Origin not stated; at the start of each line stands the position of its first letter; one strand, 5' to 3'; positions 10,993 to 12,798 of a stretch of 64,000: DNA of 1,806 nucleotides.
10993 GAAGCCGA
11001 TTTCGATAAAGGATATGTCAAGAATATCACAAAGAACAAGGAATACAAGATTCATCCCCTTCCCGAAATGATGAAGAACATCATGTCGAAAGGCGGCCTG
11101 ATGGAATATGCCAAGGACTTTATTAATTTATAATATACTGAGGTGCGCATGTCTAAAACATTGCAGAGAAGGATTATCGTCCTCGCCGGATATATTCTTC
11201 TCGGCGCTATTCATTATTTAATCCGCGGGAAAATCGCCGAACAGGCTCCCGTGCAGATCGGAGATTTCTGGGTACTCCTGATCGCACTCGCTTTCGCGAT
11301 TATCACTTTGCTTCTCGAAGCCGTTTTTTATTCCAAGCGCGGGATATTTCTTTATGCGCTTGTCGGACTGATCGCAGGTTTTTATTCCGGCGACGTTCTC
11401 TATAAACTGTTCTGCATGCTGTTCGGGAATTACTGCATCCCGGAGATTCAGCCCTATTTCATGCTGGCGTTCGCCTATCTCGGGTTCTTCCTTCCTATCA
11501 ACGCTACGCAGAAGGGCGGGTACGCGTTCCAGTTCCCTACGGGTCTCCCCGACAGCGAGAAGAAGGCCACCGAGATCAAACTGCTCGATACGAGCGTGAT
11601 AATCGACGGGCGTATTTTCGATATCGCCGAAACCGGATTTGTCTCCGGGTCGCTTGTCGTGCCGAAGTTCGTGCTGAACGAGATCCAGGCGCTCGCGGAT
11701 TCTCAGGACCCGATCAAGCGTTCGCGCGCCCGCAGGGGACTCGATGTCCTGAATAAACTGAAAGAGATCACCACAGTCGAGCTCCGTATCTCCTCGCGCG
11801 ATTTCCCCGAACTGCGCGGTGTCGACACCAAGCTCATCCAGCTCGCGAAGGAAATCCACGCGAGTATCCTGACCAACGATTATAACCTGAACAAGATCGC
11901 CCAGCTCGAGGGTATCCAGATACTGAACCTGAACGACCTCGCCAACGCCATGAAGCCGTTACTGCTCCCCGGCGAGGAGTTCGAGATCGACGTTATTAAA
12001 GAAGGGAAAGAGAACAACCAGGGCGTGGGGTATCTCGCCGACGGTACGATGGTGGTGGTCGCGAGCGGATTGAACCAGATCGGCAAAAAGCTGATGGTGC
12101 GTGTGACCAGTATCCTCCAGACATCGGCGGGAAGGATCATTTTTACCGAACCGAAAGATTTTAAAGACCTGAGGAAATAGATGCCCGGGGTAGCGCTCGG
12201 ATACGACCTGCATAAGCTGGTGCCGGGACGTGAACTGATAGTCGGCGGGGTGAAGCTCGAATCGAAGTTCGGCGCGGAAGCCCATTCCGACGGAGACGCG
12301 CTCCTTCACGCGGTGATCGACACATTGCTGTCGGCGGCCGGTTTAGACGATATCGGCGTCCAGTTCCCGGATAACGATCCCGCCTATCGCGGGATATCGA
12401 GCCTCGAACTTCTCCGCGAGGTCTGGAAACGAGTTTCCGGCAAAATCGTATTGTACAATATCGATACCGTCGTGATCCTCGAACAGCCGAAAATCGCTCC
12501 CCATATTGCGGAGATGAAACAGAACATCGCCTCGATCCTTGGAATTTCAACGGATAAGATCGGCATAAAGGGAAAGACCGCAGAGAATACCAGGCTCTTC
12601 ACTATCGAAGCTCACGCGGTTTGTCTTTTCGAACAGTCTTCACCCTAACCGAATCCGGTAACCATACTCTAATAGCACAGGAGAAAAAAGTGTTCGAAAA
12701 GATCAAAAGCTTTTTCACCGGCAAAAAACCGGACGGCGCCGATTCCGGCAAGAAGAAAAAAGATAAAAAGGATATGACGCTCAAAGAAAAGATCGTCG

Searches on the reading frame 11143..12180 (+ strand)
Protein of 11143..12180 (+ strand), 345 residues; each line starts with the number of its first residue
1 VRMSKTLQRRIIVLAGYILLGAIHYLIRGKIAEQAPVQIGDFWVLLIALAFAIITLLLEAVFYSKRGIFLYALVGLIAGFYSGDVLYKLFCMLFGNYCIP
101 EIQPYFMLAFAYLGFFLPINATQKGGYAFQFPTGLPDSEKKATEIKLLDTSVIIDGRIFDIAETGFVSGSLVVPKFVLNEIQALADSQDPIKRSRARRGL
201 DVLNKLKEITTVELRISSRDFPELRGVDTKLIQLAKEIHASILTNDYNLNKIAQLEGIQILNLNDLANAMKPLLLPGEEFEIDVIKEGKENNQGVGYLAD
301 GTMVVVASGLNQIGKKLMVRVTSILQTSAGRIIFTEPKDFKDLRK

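Call 70: search_protein_families(library=pfam, proteins=[window:11143-12180:+], max_evalue=0.00001)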
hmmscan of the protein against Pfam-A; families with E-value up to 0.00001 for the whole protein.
window:11143-12180:+ (345 aa): 1 family
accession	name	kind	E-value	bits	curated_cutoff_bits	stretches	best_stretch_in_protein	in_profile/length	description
PF01850.27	PIN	-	1.7e-07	32.3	23.6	1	147-253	2-118/120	PIN domain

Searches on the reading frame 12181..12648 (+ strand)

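Call 70: search_protein_families(library=pfam, proteins=[window:12181-12648:+], max_evalue=0.00001)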
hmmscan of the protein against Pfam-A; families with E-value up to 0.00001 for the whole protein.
window:12181-12648:+ (155 aa): 1 family
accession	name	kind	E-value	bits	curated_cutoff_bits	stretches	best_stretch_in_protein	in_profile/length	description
PF02542.21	YgbB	-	6.6e-50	169.9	26.7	1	4-150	3-154/155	YgbB family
